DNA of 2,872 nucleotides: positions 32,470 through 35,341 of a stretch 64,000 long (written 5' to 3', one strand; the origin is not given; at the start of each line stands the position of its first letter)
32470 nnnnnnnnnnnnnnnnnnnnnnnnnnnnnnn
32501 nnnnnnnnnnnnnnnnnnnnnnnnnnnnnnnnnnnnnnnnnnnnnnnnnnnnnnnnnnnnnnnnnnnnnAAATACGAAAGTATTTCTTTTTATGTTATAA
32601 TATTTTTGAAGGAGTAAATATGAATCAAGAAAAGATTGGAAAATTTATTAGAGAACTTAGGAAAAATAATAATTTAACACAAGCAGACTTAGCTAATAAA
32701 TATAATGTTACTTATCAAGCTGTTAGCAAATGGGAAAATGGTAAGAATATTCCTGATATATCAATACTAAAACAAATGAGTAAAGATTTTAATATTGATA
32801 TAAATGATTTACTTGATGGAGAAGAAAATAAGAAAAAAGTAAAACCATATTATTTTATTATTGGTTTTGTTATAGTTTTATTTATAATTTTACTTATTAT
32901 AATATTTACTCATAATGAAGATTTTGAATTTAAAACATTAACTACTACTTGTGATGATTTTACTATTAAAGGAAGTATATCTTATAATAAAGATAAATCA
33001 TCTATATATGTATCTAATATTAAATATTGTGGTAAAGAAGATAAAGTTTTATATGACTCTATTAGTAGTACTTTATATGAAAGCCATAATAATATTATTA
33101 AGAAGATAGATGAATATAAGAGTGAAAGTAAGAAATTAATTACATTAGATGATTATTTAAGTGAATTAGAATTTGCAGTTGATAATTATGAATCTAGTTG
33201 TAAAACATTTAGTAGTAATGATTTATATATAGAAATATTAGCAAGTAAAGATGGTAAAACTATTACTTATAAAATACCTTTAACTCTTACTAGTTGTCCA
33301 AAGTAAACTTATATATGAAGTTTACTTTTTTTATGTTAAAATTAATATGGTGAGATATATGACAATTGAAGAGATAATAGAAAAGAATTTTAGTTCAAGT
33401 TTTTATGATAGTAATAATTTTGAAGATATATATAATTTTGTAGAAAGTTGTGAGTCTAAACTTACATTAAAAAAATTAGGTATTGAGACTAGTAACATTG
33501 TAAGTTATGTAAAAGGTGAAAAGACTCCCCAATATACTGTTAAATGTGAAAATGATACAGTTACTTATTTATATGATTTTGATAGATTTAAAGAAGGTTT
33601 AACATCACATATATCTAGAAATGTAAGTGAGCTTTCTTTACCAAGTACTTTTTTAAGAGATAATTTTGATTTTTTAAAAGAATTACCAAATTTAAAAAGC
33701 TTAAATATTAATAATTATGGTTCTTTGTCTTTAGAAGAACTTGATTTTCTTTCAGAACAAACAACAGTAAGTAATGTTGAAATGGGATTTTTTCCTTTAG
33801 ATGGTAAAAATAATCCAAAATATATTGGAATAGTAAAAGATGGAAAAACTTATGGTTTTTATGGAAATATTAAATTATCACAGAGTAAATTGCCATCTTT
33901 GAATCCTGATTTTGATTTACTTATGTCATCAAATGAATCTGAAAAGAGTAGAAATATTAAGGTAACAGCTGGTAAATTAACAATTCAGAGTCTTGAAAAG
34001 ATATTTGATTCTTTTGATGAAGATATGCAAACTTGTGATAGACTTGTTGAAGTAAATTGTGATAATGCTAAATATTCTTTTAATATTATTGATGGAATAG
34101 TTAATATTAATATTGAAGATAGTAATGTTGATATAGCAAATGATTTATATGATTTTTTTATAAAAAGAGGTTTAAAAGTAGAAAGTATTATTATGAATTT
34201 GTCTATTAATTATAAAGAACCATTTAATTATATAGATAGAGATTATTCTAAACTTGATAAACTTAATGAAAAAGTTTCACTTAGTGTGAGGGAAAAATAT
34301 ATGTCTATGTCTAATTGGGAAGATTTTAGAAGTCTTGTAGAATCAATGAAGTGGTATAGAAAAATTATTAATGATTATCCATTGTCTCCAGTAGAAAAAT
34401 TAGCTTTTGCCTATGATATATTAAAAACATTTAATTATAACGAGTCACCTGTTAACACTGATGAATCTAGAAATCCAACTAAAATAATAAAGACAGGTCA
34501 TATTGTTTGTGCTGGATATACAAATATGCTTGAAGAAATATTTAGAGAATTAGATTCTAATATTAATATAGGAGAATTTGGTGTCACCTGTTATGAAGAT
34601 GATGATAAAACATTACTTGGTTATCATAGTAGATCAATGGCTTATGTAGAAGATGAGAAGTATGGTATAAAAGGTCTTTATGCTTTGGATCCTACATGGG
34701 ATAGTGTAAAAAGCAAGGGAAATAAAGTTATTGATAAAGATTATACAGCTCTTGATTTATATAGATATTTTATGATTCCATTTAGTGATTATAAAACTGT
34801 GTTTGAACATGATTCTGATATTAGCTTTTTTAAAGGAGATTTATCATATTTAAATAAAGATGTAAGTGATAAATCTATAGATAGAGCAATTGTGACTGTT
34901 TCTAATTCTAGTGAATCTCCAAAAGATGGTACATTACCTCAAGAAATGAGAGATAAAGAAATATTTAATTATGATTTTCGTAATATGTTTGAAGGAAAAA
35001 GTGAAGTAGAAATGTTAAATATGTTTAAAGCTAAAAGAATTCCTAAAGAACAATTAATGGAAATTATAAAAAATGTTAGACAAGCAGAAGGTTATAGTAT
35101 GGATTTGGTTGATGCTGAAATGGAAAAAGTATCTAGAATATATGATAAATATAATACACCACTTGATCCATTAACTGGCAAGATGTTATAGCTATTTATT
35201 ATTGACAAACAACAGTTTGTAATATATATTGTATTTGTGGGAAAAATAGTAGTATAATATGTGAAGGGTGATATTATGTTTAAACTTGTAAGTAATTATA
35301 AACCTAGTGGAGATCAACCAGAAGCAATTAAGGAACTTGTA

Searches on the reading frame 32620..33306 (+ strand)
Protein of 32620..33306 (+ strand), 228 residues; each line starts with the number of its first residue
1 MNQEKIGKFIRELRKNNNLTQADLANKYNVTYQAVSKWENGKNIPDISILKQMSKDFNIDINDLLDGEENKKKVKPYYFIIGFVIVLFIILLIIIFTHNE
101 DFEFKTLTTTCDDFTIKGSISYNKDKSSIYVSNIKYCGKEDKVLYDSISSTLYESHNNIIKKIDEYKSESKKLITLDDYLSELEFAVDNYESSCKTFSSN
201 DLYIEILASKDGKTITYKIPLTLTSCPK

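Call 3: search_protein_families(library=pfam, proteins=[window:32620-33306:+], max_evalue=1)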
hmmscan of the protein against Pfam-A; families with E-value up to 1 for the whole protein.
window:32620-33306:+ (228 aa): 14 families
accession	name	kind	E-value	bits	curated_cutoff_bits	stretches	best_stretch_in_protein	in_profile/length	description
PF01381.28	HTH_3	-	2.2e-15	56.9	23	1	10-64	1-55/55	Helix-turn-helix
PF12844.13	HTH_19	-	2.5e-12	47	30.2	1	7-68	1-62/64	Helix-turn-helix domain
PF13560.12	HTH_31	-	1.2e-05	26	27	1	7-52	3-49/64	Helix-turn-helix domain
PF13443.12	HTH_26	-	1.3e-05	25.8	22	1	10-66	2-59/63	Cro/C1-type HTH DNA-binding domain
PF15731.11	MqsA_antitoxin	-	0.00011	22.8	30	1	7-52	71-116/131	Antitoxin component of bacterial toxin-antitoxin system, MqsA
PF13744.12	HTH_37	-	0.00034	20.8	27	1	6-49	19-61/80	Helix-turn-helix domain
PF01601.21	CoV_S2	-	0.0049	16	40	1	8-92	439-520/521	Coronavirus spike glycoprotein S2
PF14549.12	P22_Cro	-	0.0053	16.9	30.2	1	21-46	12-35/60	DNA-binding transcriptional regulator Cro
PF22495.2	HTH_92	-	0.021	14.6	27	1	11-46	1-36/45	RsaL-like HTH domain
PF13412.12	HTH_24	-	0.045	13.8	21.9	1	10-36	9-35/48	Winged helix-turn-helix DNA-binding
PF13518.12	HTH_28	-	0.078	13.5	25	1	11-40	7-34/52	Helix-turn-helix domain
PF08279.18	HTH_11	-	0.094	13.1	25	1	9-37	5-34/55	HTH domain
PF07022.19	Phage_CI_repr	-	0.12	13.2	22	1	21-71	15-64/65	Bacteriophage CI repressor helix-turn-helix domain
PF15943.11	YdaS_toxin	-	0.13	12.5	30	1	21-45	11-36/65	Bacterial toxin YdaS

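Call 4: search_protein_families(library=ncbifam, proteins=[window:32620-33306:+], max_evalue=1)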
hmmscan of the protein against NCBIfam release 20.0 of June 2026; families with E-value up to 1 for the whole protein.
window:32620-33306:+ (228 aa): 19 families
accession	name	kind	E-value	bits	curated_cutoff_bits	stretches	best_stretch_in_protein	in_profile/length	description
NF041951.1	phage_RstR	subfamily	4.3e-13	49.5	80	1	6-72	3-69/108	RstR family transcriptional repressor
TIGR03070.1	couple_hipB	subfamily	5e-10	39.2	71.65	1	5-52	2-49/58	type II toxin-antitoxin system Y4mF family antitoxin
TIGR00270.2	TIGR00270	equivalog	2e-09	37.5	110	1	7-75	77-146/159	multiprotein bridging factor aMBF1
NF047948.1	male_kill_WMK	equivalog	2.4e-09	37.1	300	1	3-73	160-230/300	WO male-killing family protein Wmk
NF052239.1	antitox_spr1629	equivalog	3.5e-09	36.2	335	1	6-68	3-65/377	spr1629 family repressor/antitoxin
NF007257.0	PRK09706.1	subfamily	3.2e-08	33.5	101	1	1-76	1-76/135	transcriptional repressor DicA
TIGR03830.1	CxxCG_CxxCG_HTH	subfamily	9.8e-08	31.9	61.8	1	3-49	63-109/127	type II TA system antitoxin MqsA family protein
NF041575.1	antitoxPezA_Strep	equivalog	3.6e-06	27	290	1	6-79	2-75/158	type II toxin-antitoxin system antitoxin PezA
NF007408.0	PRK09943.1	equivalog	7.2e-06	25.7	211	1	5-73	5-75/185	HTH-type transcriptional regulator PuuR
NF046032.1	TransRegSlrRBacil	equivalog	2.2e-05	24.6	250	1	6-68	2-65/149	HTH-type transcriptional regulator SlrR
NF006015.0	PRK08154.1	subfamily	7e-05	22.1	204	1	4-71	29-96/314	anaerobic benzoate catabolism transcriptional regulator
NF040522.1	VC1465_fam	subfamily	0.00089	19.3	70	1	10-44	1-35/111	VC1465 family Xer recombination activation factor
NF003162.0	PRK04140.1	equivalog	0.0012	17.9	263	1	7-66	128-187/317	transcriptional regulator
NF047542.1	telomere_Tap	equivalog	0.0015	17.3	600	1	12-46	24-58/695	telomere-associated protein Tap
NF010465.0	PRK13890.1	equivalog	0.0037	17.3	96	1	12-68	12-68/121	conjugal transfer protein TrbA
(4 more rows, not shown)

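Call 15: search_protein_families(library=padloc, proteins=[window:32620-33306:+], max_evalue=0.1)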
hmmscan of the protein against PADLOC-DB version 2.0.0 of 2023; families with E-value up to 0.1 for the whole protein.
window:32620-33306:+ (228 aa): 19 families
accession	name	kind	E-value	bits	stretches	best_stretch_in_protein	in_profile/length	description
PDLC02926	HTH_VI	-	1e-14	52.5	1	5-72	1-68/92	-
PDLC03954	RmrA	-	1.4e-11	42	1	7-73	12-78/380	-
PDLC03951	RmrA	-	1.9e-10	38.3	1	10-79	13-81/400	-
PDLC03945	RmrA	-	6.6e-10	36.7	1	6-69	3-66/394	-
PDLC03944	RmrA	-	9e-09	32.9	1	7-79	8-80/384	-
PDLC03947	RmrA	-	9.1e-09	32.6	1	4-79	10-85/383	-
PDLC03952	RmrA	-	1.1e-08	32.3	1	8-61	25-78/395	-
PDLC04775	PDC-M69A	-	6e-07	28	1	4-81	6-82/113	-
PDLC03948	RmrA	-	4e-05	20.7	1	10-62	13-65/397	-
PDLC03949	RmrA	-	5.2e-05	20.3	1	14-60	11-57/363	-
PDLC03956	RmrA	-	0.00018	18.7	1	19-65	23-69/399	-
PDLC03665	Control_protein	-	0.00062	18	1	7-71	10-75/77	control protein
PDLC03955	RmrA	-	0.00087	16.6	1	14-58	29-73/371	-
PDLC04142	capH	-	0.0018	17.3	1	2-72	3-73/103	capH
PDLC01464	PD_DExK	-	0.0023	16.3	1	122-182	10-70/126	"CAS-I,CAS-II,CAS-III,CAS-IV,CAS-V,CAS-VI; associated"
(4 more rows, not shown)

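Call 16: search_protein_families(library=phrogs, proteins=[window:32620-33306:+], max_evalue=0.1)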
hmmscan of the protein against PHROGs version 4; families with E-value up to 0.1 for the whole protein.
window:32620-33306:+ (228 aa): 44 families (the best 25 are shown)
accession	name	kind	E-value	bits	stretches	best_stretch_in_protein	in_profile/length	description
phrog_3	-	transcription regulation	7.2e-17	63.3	1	1-91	84-168/430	transcriptional repressor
phrog_8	-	transcription regulation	2.2e-16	61.3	1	4-73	75-144/346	transcriptional regulator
phrog_4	-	transcription regulation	9.9e-16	58.7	1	3-76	130-203/400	transcriptional repressor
phrog_2967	-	transcription regulation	2e-13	51.4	1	2-72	7-77/225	transcriptional regulator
phrog_4836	-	transcription regulation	8.1e-10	39.6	1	5-73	75-143/194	CII-like regulator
phrog_2439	-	transcription regulation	9.5e-10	38.9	1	6-77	8-79/367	transcriptional regulator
phrog_1373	-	transcription regulation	1.5e-09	39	1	6-71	64-129/166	transcriptional regulator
phrog_2328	-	transcription regulation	1.2e-08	35.8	1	5-71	15-81/128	transcriptional repressor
phrog_5823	-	transcription regulation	3.7e-08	33.9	1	3-71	4-73/404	transcriptional regulator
phrog_7950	-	transcription regulation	7.7e-08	33.3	1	11-41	13-43/68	transcriptional repressor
phrog_2104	-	unknown function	9.7e-08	33.2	1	10-49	44-83/103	-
phrog_1124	-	transcription regulation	2.3e-06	28.3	1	5-58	8-60/177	transcriptional regulator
phrog_1994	-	DNA, RNA and nucleotide metabolism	1.7e-05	25.8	1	10-70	4-64/170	DNA binding protein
phrog_4151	-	DNA, RNA and nucleotide metabolism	3.7e-05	24.6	1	14-42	16-44/154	DNA binding protein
phrog_30664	-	unknown function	5.4e-05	23.7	1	4-80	108-185/233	-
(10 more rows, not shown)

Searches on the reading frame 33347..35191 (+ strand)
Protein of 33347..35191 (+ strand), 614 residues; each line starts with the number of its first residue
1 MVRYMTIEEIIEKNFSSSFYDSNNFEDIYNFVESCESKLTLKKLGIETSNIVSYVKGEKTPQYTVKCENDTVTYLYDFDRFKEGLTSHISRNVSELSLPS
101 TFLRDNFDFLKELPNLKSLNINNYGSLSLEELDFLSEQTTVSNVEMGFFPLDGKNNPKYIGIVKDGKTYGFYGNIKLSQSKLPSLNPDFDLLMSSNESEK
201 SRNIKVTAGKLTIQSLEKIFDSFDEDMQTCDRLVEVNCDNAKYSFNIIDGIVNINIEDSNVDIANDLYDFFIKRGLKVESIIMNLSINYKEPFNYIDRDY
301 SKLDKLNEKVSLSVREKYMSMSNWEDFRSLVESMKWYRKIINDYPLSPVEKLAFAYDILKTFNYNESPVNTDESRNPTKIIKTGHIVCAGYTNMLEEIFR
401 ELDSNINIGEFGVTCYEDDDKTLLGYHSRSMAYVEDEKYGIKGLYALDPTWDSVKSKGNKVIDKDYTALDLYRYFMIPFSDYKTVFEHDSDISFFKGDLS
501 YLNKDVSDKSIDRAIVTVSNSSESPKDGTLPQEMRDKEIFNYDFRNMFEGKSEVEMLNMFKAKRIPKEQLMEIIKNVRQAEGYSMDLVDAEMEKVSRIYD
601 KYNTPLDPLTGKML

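Call 3: search_protein_families(library=pfam, proteins=[window:33347-35191:+], max_evalue=1)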
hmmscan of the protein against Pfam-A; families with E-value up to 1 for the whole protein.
window:33347-35191:+ (614 aa): 1 family
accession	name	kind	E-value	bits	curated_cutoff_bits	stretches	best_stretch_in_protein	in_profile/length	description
PF12799.13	LRR_4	-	0.052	14.3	27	1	92-131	2-41/44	Leucine Rich repeats (2 copies)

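Call 4: search_protein_families(library=ncbifam, proteins=[window:33347-35191:+], max_evalue=1)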
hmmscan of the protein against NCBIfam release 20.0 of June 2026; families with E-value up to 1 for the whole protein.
window:33347-35191:+ (614 aa): 0 families

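Call 15: search_protein_families(library=padloc, proteins=[window:33347-35191:+], max_evalue=0.1)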
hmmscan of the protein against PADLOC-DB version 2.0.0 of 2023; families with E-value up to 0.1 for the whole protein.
window:33347-35191:+ (614 aa): 0 families

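Call 16: search_protein_families(library=phrogs, proteins=[window:33347-35191:+], max_evalue=0.1)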
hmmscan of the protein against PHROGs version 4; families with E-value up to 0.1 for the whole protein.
window:33347-35191:+ (614 aa): 1 family
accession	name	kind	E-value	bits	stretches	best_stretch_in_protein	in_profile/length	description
phrog_12716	-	unknown function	0.036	14.8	1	118-178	52-113/190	-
